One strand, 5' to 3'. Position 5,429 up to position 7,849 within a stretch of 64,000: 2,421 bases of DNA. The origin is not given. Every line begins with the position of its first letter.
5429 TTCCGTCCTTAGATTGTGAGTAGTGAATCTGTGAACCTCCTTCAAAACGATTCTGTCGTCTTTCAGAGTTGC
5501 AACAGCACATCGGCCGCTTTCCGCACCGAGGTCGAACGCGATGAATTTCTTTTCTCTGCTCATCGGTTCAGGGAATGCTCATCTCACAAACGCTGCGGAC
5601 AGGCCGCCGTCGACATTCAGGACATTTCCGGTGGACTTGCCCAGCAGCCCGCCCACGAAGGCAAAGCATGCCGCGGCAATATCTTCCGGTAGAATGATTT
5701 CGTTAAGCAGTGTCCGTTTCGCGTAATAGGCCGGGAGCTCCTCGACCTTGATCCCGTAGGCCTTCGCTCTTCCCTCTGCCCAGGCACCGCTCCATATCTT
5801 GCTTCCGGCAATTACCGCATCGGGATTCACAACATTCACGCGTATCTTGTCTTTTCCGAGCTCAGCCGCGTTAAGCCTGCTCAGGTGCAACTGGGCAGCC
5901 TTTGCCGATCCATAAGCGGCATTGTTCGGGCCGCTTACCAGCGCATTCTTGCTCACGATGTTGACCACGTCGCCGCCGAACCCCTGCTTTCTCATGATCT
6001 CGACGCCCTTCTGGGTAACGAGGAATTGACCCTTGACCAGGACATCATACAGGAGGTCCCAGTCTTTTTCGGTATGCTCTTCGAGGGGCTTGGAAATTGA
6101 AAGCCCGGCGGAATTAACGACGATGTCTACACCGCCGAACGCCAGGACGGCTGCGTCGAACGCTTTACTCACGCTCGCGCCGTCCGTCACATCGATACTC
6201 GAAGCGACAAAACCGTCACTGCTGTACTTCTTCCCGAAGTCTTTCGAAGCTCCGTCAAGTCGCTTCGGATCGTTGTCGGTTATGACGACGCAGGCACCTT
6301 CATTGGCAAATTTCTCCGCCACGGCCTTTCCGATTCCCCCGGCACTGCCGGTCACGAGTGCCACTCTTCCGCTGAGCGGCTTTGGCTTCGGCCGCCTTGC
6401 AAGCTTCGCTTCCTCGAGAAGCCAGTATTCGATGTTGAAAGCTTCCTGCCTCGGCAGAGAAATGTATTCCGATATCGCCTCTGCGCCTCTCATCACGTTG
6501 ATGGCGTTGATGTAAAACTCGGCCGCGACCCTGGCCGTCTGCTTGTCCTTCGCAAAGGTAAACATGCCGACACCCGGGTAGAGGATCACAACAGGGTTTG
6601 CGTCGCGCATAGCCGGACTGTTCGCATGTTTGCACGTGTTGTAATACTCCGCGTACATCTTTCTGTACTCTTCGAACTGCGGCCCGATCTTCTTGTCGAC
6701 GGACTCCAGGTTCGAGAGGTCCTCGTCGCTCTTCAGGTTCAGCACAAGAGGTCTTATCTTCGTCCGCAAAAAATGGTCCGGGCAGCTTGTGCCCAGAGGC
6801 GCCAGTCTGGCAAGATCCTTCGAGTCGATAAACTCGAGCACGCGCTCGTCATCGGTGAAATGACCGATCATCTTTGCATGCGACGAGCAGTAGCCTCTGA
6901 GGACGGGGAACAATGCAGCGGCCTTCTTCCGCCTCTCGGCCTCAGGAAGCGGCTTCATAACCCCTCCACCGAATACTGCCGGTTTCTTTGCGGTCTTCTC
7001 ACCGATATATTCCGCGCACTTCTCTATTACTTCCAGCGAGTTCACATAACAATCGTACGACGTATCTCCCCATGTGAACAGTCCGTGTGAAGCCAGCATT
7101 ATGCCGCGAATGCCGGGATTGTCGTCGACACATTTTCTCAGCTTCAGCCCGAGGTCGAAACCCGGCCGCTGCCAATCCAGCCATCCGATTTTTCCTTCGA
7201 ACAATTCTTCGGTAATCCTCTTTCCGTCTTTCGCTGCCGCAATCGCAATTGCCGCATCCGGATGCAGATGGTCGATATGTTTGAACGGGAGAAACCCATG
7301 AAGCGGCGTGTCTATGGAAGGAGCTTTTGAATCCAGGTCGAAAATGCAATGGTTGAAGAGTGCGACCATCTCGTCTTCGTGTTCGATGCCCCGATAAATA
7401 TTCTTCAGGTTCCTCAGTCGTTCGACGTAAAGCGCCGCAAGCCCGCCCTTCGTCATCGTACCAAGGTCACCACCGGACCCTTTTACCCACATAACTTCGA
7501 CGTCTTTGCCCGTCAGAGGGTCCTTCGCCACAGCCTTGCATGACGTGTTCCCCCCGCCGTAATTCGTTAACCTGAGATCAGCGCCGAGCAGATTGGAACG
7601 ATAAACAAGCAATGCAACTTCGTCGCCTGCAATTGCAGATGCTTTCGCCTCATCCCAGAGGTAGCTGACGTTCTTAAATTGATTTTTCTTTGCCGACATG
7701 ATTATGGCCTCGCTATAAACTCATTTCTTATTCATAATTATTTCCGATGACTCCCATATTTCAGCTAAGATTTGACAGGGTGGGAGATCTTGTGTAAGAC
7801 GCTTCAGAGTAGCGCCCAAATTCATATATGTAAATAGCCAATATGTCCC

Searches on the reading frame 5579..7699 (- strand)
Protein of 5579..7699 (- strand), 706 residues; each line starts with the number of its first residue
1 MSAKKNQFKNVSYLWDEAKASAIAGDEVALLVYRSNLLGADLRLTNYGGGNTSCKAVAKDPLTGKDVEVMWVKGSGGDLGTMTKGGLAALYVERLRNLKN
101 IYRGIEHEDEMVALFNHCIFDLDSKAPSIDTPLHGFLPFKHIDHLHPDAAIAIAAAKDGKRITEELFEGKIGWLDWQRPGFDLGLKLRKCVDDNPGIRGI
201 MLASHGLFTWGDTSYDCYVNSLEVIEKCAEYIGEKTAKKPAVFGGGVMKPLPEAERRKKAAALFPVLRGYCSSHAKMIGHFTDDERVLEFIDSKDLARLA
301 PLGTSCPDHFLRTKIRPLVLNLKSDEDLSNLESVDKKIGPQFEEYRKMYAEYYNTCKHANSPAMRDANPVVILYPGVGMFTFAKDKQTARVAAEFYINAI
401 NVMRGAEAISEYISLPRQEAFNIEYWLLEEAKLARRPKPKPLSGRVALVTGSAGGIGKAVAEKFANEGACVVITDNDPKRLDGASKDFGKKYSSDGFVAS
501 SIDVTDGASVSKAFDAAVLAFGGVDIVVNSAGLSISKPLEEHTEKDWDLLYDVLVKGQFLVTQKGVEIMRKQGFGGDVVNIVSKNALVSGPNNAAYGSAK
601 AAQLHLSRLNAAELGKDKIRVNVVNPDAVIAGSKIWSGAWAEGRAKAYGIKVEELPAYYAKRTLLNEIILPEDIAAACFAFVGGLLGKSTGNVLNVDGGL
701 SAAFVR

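Call 44: search_protein_families(library=pfam, proteins=[window:5579-7699:-], max_evalue=0.00001)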
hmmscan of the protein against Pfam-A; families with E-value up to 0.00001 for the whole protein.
window:5579-7699:- (706 aa): 4 families
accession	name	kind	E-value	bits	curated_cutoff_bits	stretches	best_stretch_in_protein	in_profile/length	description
PF00106.31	adh_short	-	9.5e-44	149.6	26.6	1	445-629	1-182/195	short chain dehydrogenase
PF13561.12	adh_short_C2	-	2e-43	149.1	27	1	451-701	1-236/236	Enoyl-(Acyl carrier protein) reductase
PF00596.27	Aldolase_II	-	1.8e-17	64.3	22.2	1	40-230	11-180/183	Class II Aldolase and Adducin N-terminal domain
PF08659.16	KR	-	1.2e-08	35.5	22.6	1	447-563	3-121/180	KR domain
